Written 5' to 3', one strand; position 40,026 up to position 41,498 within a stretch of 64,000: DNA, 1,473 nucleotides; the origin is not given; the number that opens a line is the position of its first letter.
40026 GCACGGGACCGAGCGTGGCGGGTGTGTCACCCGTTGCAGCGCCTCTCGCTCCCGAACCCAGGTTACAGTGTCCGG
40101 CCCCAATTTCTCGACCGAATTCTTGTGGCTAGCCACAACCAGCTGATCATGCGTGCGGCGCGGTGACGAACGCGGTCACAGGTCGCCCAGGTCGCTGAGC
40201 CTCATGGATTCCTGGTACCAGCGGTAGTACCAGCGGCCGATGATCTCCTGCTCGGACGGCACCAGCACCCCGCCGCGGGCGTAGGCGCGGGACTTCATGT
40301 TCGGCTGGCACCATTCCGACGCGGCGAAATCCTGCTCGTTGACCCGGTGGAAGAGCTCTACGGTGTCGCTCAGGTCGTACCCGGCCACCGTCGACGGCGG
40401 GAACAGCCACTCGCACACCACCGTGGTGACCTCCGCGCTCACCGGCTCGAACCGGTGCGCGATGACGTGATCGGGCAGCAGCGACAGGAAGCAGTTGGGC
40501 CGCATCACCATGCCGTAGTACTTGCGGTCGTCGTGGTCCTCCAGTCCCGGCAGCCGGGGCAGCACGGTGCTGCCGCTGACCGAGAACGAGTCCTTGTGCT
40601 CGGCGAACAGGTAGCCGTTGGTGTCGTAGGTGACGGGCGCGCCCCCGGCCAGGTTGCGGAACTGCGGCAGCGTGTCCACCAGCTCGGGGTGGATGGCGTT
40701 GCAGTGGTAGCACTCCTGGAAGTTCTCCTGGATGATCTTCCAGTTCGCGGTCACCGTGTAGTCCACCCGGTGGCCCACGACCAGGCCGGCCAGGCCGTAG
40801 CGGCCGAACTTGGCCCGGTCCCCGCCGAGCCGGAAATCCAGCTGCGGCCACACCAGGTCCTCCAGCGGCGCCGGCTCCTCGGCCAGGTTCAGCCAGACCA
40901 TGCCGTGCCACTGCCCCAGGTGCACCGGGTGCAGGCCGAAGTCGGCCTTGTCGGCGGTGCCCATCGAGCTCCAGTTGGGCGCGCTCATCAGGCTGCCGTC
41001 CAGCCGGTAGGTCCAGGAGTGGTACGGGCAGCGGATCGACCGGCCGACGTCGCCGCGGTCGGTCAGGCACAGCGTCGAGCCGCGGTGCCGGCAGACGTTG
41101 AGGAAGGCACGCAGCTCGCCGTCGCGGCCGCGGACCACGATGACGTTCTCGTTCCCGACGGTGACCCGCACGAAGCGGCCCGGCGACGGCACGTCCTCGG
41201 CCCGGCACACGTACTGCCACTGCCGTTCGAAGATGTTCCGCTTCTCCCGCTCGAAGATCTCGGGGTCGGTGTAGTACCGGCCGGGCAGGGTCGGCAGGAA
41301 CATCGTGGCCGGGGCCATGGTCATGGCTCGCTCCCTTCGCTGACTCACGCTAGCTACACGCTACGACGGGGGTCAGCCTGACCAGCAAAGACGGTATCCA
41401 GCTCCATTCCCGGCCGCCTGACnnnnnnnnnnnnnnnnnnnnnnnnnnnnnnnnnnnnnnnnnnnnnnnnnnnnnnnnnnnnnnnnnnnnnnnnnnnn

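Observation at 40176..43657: P450-reductase natural fusion directly upstream of a Rieske oxygenase that has no reductase of its own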

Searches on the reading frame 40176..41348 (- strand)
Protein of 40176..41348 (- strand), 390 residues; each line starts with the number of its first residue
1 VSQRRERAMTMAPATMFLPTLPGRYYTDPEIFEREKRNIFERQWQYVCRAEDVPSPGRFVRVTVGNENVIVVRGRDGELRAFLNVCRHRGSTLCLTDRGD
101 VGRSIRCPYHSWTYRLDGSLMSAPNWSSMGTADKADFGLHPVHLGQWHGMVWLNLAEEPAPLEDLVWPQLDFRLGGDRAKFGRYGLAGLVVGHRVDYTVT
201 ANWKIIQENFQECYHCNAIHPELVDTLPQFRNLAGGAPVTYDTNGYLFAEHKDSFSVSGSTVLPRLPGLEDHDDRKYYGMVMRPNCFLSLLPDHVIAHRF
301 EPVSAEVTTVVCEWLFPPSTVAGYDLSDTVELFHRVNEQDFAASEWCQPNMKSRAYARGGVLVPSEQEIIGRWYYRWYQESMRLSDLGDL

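Call 6: search_protein_families(library=pfam, proteins=[window:40176-41348:-])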
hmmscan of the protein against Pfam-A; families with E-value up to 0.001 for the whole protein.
window:40176-41348:- (390 aa): 2 families
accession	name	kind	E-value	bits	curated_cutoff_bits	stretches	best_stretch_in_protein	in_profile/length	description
PF00848.25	Ring_hydroxyl_A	-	1.1e-40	140.2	24.9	1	188-382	3-206/208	Ring hydroxylating alpha subunit (catalytic domain)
PF00355.32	Rieske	-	5.2e-21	74.8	20.3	1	43-127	1-82/88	Rieske [2Fe-2S] domain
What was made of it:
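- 40176..41324 (-): Beta-less Rieske monooxygenase gene of the GbcA/Stc2/CntA type (382 aa from ATG 41324; ORF extends to GTG 41348). Pfam Rieske + Ring_hydroxyl_A (call 6).
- Checked: It has Rieske + Ring_hydroxyl_A domains (call 6).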

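Call 7: search_protein_families(library=ncbifam, proteins=[window:40176-41348:-])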
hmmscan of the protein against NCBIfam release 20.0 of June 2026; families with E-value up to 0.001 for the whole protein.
window:40176-41348:- (390 aa): 7 families
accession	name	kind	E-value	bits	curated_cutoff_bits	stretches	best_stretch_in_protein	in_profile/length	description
NF058607.1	GlBtMonoOxGbcA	equivalog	3.9e-64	216.6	670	2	5-232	17-234/420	glycine betaine monooxygenase oxygenase subunit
NF042946.1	3PPDioc_HcaE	equivalog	6.4e-32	111.1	830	1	24-226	19-220/450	3-phenylpropionate/cinnamic acid dioxygenase subunit alpha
TIGR03228.1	anthran_1_2_A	equivalog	8.8e-30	103.8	671.9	1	25-229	20-222/438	anthranilate 1,2-dioxygenase large subunit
TIGR03229.1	benzo_1_2_benA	equivalog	1.2e-25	90.2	780.95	1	25-226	20-221/433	benzoate 1,2-dioxygenase large subunit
NF041684.1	ant_diox_AndAc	equivalog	7.1e-25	87.4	750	1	22-220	24-222/418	anthranilate 1,2-dioxygenase large subunit AndAc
NF052579.1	BetMthstMoxSdmAMthl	equivalog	2.3e-06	26.8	600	1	44-168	17-138/351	4beta-methylsterol monooxygenase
TIGR02378.1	nirD_assim_sml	equivalog_domain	1.5e-05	25.1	74.65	1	43-122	1-83/105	nitrite reductase small subunit NirD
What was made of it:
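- On GbcA/CntA/Stc2-type Rieske monooxygenase: 216.6 bits against a cut-off of 670 (call 7).
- Checked: It is below the NCBIfam GbcA cut-off (216.6 vs 670 bits, call 7).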

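Call 13: search_solved_structures(query=window:40176-41348:-)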
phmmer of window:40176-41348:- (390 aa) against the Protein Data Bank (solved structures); distinct sequences matched with E-value up to 0.001: 47.
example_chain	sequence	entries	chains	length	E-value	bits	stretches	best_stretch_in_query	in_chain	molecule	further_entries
3n0q_A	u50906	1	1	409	9.1e-49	169.8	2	22-235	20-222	Putative aromatic-ring hydroxylating dioxygenase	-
3vca_A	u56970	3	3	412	1.7e-46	162.3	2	22-235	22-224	Ring-hydroxylating dioxygenase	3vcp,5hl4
4qup_A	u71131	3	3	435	2.2e-46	161.9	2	22-235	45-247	Monoxygenase; demethylase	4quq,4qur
6y8j_A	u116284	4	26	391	2.1e-41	145.5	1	20-367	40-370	Carnitine monooxygenase oxygenase subunit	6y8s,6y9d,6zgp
6y9c_A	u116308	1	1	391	3.7e-40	141.4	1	20-367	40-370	Carnitine monooxygenase oxygenase subunit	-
9jp5_A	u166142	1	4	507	2.9e-30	108.8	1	19-225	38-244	Phthalate 3,4-dioxygenase alpha subunit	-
5xbp_A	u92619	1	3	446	2.5e-28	102.4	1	26-245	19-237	3NT oxygenase alpha subunit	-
2b1x_A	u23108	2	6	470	3.9e-28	101.8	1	20-225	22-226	naphthalene dioxygenase large subunit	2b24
2bmo_A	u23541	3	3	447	1.3e-27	100.1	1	26-240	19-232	OXYGENASE-ALPHA NBDO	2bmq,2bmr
8k0a_A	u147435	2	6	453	3.9e-27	98.5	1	23-227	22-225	3-phenylpropionate/cinnamic acid dioxygenase subunit alpha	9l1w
4hjl_A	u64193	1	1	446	4.3e-27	98.3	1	26-241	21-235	Naphthalene 1,2-dioxygenase subunit alpha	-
1eg9_A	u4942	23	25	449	4.4e-27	98.3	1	26-241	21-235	PROTEIN (NAPHTHALENE 1,2-DIOXYGENASE ALPHA SUBUNIT) | NAPHTHALENE 1,2-DIOXYGENASE | NAPHTHALENE 1,2-DIOXYGENASE ALPHA SUBUNIT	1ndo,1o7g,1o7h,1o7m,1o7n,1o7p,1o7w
2hmj_A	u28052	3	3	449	4.5e-27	98.3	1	26-241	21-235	Naphthalene 1,2-dioxygenase alpha subunit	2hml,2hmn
1uli_A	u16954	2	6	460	4.8e-26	94.9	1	21-239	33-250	biphenyl dioxygenase large subunit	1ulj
9o71_A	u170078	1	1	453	6.4e-26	94.5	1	25-224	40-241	Phenylpropionate dioxygenase-like ring-hydroxylating dioxygenase large terminal subunit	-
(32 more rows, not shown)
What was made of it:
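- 40176..41324 (-): PDB 3n0q, 3vca, 6y8j (call 13).
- Closest known: Quaternary-amine and N-methyl Rieske monooxygenases: GbcA. Same: These are the best solved and NCBIfam relatives (calls 7, 13).
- Checked: Its closest solved structures are 3n0q, stachydrine demethylase Stc2 (3vca) and carnitine monooxygenase CntA (6y8j) (call 13).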

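Call 28: find_homologous_proteins(query=window:40176-41348:-)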
Query window:40176-41348:- (390 aa): 6875 proteins with E <= 0.001 among 8000 candidates; the best 120 are listed.
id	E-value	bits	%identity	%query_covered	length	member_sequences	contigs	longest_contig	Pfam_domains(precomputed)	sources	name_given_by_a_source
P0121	4.1e-250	848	93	97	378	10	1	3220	PF00355.33,PF00848.26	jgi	jgi:Rieske 2Fe-2S family protein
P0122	2.9e-249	845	92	97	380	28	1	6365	PF00355.33,PF00848.26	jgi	jgi:glycine betaine catabolism A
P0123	4.1e-236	802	87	98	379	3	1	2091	PF00355.33,PF00848.26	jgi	jgi:Rieske 2Fe-2S family protein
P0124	6.9e-236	801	86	98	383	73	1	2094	PF00355.33,PF00848.26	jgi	jgi:Rieske 2Fe-2S family protein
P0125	3.6e-234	795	87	97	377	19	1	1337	PF00355.33,PF00848.26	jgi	jgi:Rieske 2Fe-2S family protein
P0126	1.7e-233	793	86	97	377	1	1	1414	PF00355.33,PF00848.26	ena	-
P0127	1.8e-233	793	86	97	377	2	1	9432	PF00355.33,PF00848.26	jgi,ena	-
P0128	6.0e-232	788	86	97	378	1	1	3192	PF00355.33,PF00848.26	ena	-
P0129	2.4e-231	786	85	97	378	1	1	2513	PF00355.33,PF00848.26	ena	-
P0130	5.2e-229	778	85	97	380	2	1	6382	PF00355.33,PF00848.26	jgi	-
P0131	1.7e-228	777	85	97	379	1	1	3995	PF00355.33,PF00848.26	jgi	-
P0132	9.5e-228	774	85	97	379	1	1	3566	PF00355.33,PF00848.26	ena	-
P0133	5.4e-227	772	84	98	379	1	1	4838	PF00355.33,PF00848.26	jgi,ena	-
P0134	2.6e-226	769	83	97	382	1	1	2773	PF00355.33,PF00848.26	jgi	jgi:Rieske 2Fe-2S family protein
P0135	5.6e-225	765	82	97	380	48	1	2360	PF00355.33,PF00848.26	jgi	jgi:Rieske 2Fe-2S family protein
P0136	7.3e-225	765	82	97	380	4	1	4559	PF00355.33,PF00848.26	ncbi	-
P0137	3.4e-222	756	81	97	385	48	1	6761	PF00355.33,PF00848.26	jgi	jgi:Rieske 2Fe-2S family protein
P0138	7.0e-222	755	82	97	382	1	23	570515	PF00355.33,PF00848.26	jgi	jgi:Rieske 2Fe-2S family protein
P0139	9.9e-222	754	82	97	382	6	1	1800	PF00355.33,PF00848.26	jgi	jgi:glycine betaine catabolism A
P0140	4.9e-221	752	80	97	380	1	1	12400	PF00355.33,PF00848.26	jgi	jgi:glycine betaine catabolism A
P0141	5.7e-221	752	81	97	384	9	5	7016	PF00355.33,PF00848.26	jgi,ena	-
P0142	1.0e-220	751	80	97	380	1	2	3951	PF00355.33,PF00848.26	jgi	jgi:Rieske 2Fe-2S family protein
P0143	2.2e-220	750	80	97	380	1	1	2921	PF00355.33,PF00848.26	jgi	-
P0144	4.4e-220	749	80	97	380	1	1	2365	PF00355.33,PF00848.26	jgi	jgi:glycine betaine catabolism A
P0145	4.6e-220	749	80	97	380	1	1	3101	PF00355.33,PF00848.26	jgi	jgi:Rieske 2Fe-2S family protein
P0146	7.8e-220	748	81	97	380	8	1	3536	PF00355.33,PF00848.26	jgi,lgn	jgi:glycine betaine catabolism A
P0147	1.2e-219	748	80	97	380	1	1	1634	PF00355.33,PF00848.26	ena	-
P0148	1.8e-219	747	80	97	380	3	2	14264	PF00355.33,PF00848.26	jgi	jgi:glycine betaine catabolism A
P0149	1.9e-219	747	82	96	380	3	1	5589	PF00355.33,PF00848.26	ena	-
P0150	2.4e-219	747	80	97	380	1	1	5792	PF00355.33,PF00848.26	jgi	jgi:Rieske 2Fe-2S family protein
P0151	3.1e-219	746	82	96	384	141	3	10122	PF00355.33,PF00848.26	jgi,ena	jgi:glycine betaine catabolism A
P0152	4.4e-219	746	81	97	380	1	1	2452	PF00355.33,PF00848.26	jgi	jgi:phenylpropionate dioxygenase-like ring-hydroxylating dioxygenase large terminal subunit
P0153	1.8e-218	744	81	97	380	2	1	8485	PF00355.33,PF00848.26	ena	-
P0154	5.2e-218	742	81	96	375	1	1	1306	PF00355.33,PF00848.26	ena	-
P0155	1.7e-216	737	80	97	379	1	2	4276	PF00355.33,PF00848.26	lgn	-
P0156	5.6e-216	735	79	97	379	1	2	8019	PF00355.33,PF00848.26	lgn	-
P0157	4.7e-214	729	79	97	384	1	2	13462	PF00355.33,PF00848.26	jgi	jgi:glycine betaine catabolism A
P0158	1.5e-213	727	78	96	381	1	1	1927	PF00355.33,PF00848.26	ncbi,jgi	jgi:Rieske 2Fe-2S family protein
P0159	2.2e-210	717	79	97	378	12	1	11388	PF00355.33,PF00848.26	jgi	jgi:Rieske 2Fe-2S family protein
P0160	9.6e-210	715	78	97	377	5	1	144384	PF00355.33,PF00848.26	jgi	jgi:glycine betaine catabolism A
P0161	2.8e-209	713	75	97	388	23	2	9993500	PF00355.33,PF00848.26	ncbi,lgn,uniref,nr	ncbi:aromatic ring-hydroxylating dioxygenase subunit alpha [Streptomyces sp. NBC_00554]|uniref:aroma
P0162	8.5e-209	712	76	98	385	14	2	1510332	PF00355.33,PF00848.26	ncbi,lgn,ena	ncbi:MAG: aromatic ring-hydroxylating dioxygenase subunit alpha [Streptosporangiaceae bacterium]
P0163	2.4e-208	710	77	98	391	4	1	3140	PF00355.33,PF00848.26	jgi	jgi:Rieske 2Fe-2S family protein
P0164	7.0e-208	709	79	96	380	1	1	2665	PF00355.33,PF00848.26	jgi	jgi:glycine betaine catabolism A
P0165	8.0e-207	705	75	97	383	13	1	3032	PF00355.33,PF00848.26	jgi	jgi:Rieske 2Fe-2S family protein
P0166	3.7e-206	703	76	97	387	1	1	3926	PF00355.33,PF00848.26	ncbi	-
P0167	6.7e-205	699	76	96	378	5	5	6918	PF00355.33,PF00848.26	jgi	jgi:Rieske 2Fe-2S family protein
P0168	1.6e-204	698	76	96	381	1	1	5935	PF00355.33,PF00848.26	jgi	jgi:Rieske 2Fe-2S family protein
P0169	4.3e-204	696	76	97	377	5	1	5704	PF00355.33,PF00848.26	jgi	jgi:Rieske 2Fe-2S family protein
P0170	7.3e-203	692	76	94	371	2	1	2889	PF00355.33,PF00848.26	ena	-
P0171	2.0e-202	691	76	97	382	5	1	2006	PF00355.33,PF00848.26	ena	-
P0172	2.2e-201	687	75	96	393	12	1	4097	PF00355.33,PF00848.26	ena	-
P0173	4.0e-200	683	73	97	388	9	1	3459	PF00355.33,PF00848.26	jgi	-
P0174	1.2e-199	682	74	96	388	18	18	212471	PF00355.33,PF00848.26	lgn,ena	-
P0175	1.4e-199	681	75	96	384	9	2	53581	PF00355.33,PF00848.26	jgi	jgi:Rieske 2Fe-2S family protein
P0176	4.3e-198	677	82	87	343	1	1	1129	PF00355.33,PF00848.26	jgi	jgi:Rieske 2Fe-2S family protein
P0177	1.9e-197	674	72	96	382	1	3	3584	PF00355.33,PF00848.26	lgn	-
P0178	1.0e-196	672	71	97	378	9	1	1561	PF00355.33,PF00848.26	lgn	-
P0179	1.1e-195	669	71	97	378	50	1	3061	PF00355.33,PF00848.26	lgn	-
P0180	1.1e-195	669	72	97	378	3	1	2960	PF00355.33,PF00848.26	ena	-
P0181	2.5e-195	667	72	97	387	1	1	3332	PF00355.33,PF00848.26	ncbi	ncbi:MAG: aromatic ring-hydroxylating oxygenase subunit alpha [Trebonia sp.]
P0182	8.3e-195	666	73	97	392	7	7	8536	PF00355.33,PF00848.26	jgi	jgi:Rieske 2Fe-2S family protein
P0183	2.4e-194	664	71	97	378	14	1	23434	PF00355.33,PF00848.26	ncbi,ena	-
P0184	3.1e-194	664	71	97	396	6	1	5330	PF00355.33,PF00848.26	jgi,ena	-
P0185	6.0e-194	663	72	97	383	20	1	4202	PF00355.33,PF00848.26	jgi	jgi:glycine betaine catabolism A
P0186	2.1e-193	661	71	97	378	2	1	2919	PF00355.33,PF00848.26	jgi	jgi:Rieske 2Fe-2S family protein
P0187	1.0e-192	659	70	97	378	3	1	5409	PF00355.33,PF00848.26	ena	-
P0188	3.0e-192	657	82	85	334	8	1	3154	PF00355.33,PF00848.26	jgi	-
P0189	1.0e-191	656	71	97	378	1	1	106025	PF00355.33,PF00848.26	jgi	jgi:Rieske 2Fe-2S family protein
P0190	3.0e-191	654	70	96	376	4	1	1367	PF00355.33,PF00848.26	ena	-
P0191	3.6e-191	654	70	97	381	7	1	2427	PF00355.33,PF00848.26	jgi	jgi:glycine betaine catabolism A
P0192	9.1e-191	652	70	95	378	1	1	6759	PF00355.33,PF00848.26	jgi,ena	-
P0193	3.5e-169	581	65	96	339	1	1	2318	PF00355.33,PF00848.26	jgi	jgi:Rieske 2Fe-2S family protein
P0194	1.0e-165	570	85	62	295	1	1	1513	PF00848.26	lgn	-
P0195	3.0e-164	565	76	82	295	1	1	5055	PF00355.33,PF00848.26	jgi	jgi:phenylpropionate dioxygenase-like ring-hydroxylating dioxygenase large terminal subunit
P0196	6.7e-158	544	71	84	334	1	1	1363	PF00355.33,PF00848.26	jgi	-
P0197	2.1e-154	533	62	96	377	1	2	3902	PF00355.33,PF00848.26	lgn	-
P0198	2.1e-153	529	60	98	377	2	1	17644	PF00355.33,PF00848.26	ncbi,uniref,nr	ncbi:aromatic ring-hydroxylating oxygenase subunit alpha [Streptomyces griseorubiginosus]|uniref:aro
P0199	3.5e-153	529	71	62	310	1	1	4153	PF00355.33,PF00848.26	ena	-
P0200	6.9e-153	528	60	96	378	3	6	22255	PF00355.33,PF00848.26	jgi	jgi:Rieske 2Fe-2S family protein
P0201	2.5e-152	526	74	80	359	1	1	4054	PF00355.33,PF00848.26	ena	-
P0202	2.7e-152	526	60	96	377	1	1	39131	PF00355.33,PF00848.26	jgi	jgi:Rieske 2Fe-2S family protein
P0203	2.8e-152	526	61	94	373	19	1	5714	PF00355.33,PF00848.26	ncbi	-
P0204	3.3e-152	525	61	94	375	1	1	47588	PF00355.33,PF00848.26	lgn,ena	-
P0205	3.8e-152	525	61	94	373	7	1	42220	PF00355.33,PF00848.26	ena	-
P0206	1.2e-151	524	60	98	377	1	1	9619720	PF00355.33,PF00848.26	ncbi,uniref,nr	ncbi:aromatic ring-hydroxylating dioxygenase subunit alpha [Streptomyces sp. NA02950]|uniref:aromati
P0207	1.9e-151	523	59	94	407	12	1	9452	PF00355.33,PF00848.26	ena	-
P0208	3.8e-151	522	59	96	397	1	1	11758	PF00355.33,PF00848.26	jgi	jgi:glycine betaine catabolism A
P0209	4.3e-151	522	60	97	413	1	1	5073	PF00355.33,PF00848.26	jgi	jgi:Rieske 2Fe-2S family protein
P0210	7.1e-151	521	60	95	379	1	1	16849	PF00355.33,PF00848.26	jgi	jgi:glycine betaine catabolism A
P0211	2.2e-150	519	58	98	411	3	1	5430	PF00355.33,PF00848.26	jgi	jgi:glycine betaine catabolism A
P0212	3.7e-150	519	60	95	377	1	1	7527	PF00355.33,PF00848.26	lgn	-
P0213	3.9e-150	519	73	80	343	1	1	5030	PF00848.26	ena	-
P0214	4.2e-150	518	59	96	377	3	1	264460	PF00355.33,PF00848.26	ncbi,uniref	ncbi:aromatic ring-hydroxylating oxygenase subunit alpha [Amycolatopsis tolypomycina]|uniref:aromati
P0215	4.4e-150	518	61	95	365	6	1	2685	PF00355.33,PF00848.26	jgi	jgi:Rieske 2Fe-2S family protein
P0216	6.1e-150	518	59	96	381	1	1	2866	PF00355.33,PF00848.26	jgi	jgi:glycine betaine catabolism A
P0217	8.3e-150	517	59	94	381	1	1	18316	PF00355.33,PF00848.26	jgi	jgi:glycine betaine catabolism A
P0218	8.5e-150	517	59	94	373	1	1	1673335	PF00355.33,PF00848.26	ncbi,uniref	ncbi:aromatic ring-hydroxylating dioxygenase subunit alpha [Cryptosporangium sp. NPDC048952]|uniref:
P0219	1.0e-149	517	57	97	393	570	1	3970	PF00355.33,PF00848.26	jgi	jgi:phenylpropionate dioxygenase-like ring-hydroxylating dioxygenase large terminal subunit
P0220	1.2e-149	517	58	96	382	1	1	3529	PF00355.33,PF00848.26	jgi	jgi:Rieske 2Fe-2S family protein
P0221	1.2e-149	517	59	96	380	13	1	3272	PF00355.33,PF00848.26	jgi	jgi:Rieske 2Fe-2S family protein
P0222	1.5e-149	517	60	96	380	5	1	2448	PF00355.33,PF00848.26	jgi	jgi:Rieske 2Fe-2S family protein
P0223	2.2e-149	516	58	95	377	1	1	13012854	PF00355.33,PF00848.26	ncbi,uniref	ncbi:aromatic ring-hydroxylating oxygenase subunit alpha [Dactylosporangium sp. CA-092794]|uniref:ar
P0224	4.5e-149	515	59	95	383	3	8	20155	PF00355.33,PF00848.26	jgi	jgi:Rieske 2Fe-2S family protein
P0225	5.3e-149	515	59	92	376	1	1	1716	PF00355.33,PF00848.26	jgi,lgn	-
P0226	6.4e-149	515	58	95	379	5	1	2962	PF00355.33,PF00848.26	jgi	jgi:glycine betaine catabolism A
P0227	7.4e-149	514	57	96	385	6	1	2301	PF00355.33,PF00848.26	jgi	-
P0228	1.1e-148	514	59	96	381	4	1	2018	PF00355.33,PF00848.26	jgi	jgi:glycine betaine catabolism A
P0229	1.2e-148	514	60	94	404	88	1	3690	PF00355.33,PF00848.26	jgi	jgi:Rieske 2Fe-2S family protein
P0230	1.2e-148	514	58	95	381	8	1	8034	PF00355.33,PF00848.26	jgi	jgi:Rieske 2Fe-2S family protein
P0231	1.7e-148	513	59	96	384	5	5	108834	PF00355.33,PF00848.26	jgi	jgi:Rieske 2Fe-2S family protein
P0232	1.9e-148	513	60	95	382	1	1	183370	PF00355.33,PF00848.26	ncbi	-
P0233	2.2e-148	513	60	96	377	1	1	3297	PF00355.33,PF00848.26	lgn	-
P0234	2.9e-148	512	60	95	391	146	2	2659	PF00355.33,PF00848.26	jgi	-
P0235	3.0e-148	512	58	95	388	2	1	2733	PF00355.33,PF00848.26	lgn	-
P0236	3.2e-148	512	57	96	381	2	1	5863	PF00355.33,PF00848.26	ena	-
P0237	3.3e-148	512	59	96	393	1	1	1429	PF00355.33,PF00848.26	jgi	jgi:Rieske 2Fe-2S family protein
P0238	3.6e-148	512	58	96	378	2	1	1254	PF00355.33,PF00848.26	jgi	jgi:Rieske 2Fe-2S family protein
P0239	4.2e-148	512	58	96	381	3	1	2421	PF00355.33,PF00848.26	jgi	jgi:glycine betaine catabolism A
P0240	5.3e-148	512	59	94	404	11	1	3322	PF00355.33,PF00848.26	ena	-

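Call 30: find_encoding_contigs(protein=P0138, flank=8000, max_places=2)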
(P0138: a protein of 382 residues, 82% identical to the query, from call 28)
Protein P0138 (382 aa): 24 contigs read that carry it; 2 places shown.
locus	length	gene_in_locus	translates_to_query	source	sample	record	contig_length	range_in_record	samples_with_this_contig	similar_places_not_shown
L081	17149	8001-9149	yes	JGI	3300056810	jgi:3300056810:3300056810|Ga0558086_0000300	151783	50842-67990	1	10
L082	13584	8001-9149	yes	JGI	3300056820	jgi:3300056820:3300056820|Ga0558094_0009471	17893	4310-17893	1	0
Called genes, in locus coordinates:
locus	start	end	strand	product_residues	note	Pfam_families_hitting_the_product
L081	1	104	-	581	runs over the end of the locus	PF00496:SBP_bac_5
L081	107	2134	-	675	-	PF13191:AAA_16 (faint), PF00004:AAA (faint), PF00005:ABC_tran, PF00006:ATP-synt_ab (faint), PF02463:SMC_N (weak), PF08352:oligo_HPY, PF00005:ABC_tran, PF08352:oligo_HPY, +4 more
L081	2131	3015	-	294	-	PF12911:OppC_N (weak), PF00528:BPD_transp_1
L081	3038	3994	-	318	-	PF19300:BPD_transp_1_N, PF00528:BPD_transp_1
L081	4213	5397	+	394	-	PF17853:GGDEF_2, PF13556:HTH_30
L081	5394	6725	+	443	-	-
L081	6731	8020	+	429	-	PF01266:DAO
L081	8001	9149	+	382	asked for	PF00355:Rieske, PF00848:Ring_hydroxyl_A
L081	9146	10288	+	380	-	PF01053:Cys_Met_Meta_PP, PF00155:Aminotran_1_2 (weak)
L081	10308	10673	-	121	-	PF04237:YjbR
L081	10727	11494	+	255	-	PF00557:Peptidase_M24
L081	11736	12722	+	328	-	-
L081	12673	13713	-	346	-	-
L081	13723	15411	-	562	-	PF00449:Urease_alpha, PF07969:Amidohydro_3 (faint), PF01979:Amidohydro_1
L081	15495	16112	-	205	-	PF00547:Urease_gamma, PF00699:Urease_beta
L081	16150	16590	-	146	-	-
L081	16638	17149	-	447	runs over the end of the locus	PF05977:MFS_3, PF07690:MFS_1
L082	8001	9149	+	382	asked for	PF00355:Rieske, PF00848:Ring_hydroxyl_A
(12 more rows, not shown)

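Call 31: find_encoding_contigs(protein=P0161, flank=8000, max_places=1)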
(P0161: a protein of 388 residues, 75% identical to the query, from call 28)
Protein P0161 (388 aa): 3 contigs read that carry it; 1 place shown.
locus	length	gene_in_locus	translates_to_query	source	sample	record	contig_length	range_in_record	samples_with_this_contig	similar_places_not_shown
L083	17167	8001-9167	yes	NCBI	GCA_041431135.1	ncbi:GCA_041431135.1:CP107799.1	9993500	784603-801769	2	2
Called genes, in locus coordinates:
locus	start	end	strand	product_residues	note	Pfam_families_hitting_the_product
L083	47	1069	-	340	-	PF00291:PALP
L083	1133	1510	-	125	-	-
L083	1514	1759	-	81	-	-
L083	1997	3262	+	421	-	PF17853:GGDEF_2 (weak), PF13556:HTH_30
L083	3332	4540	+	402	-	PF01266:DAO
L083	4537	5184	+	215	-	PF00528:BPD_transp_1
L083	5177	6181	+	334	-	PF00005:ABC_tran, PF13304:AAA_21 (faint)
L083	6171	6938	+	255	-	PF00528:BPD_transp_1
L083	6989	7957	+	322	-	PF04069:OpuAC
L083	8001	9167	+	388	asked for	PF00355:Rieske, PF00848:Ring_hydroxyl_A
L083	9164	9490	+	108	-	PF00355:Rieske, PF13806:Rieske_2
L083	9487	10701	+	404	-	PF01266:DAO (faint), PF07992:Pyr_redox_2, PF13450:NAD_binding_8 (faint), PF13738:Pyr_redox_3 (faint), PF00070:Pyr_redox, PF14759:Reductase_C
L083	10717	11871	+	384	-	PF01053:Cys_Met_Meta_PP, PF00155:Aminotran_1_2 (weak), PF01041:DegT_DnrJ_EryC1 (weak)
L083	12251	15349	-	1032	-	PF02837:Glyco_hydro_2_N, PF22666:Glyco_hydro_2_N2 (weak), PF00703:Glyco_hydro_2, PF02836:Glyco_hydro_2_C, PF16355:DUF4982, PF09134:Invasin_D3 (weak), PF18565:Glyco_hydro2_C5, PF00754:F5_F8_type_C (weak), +1 more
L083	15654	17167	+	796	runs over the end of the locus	PF13426:PAS_9 (weak), PF00989:PAS (weak), PF08448:PAS_4, PF13492:GAF_3 (faint), PF01590:GAF, PF13185:GAF_2 (weak), PF07228:SpoIIE, PF13581:HATPase_c_2, +1 more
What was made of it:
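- Closest known: Quaternary-amine and N-methyl Rieske monooxygenases: GbcA. Same: The cassette context includes a DAO flavoprotein and, in L083, an OpuAC-type transporter (calls 30, 31).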
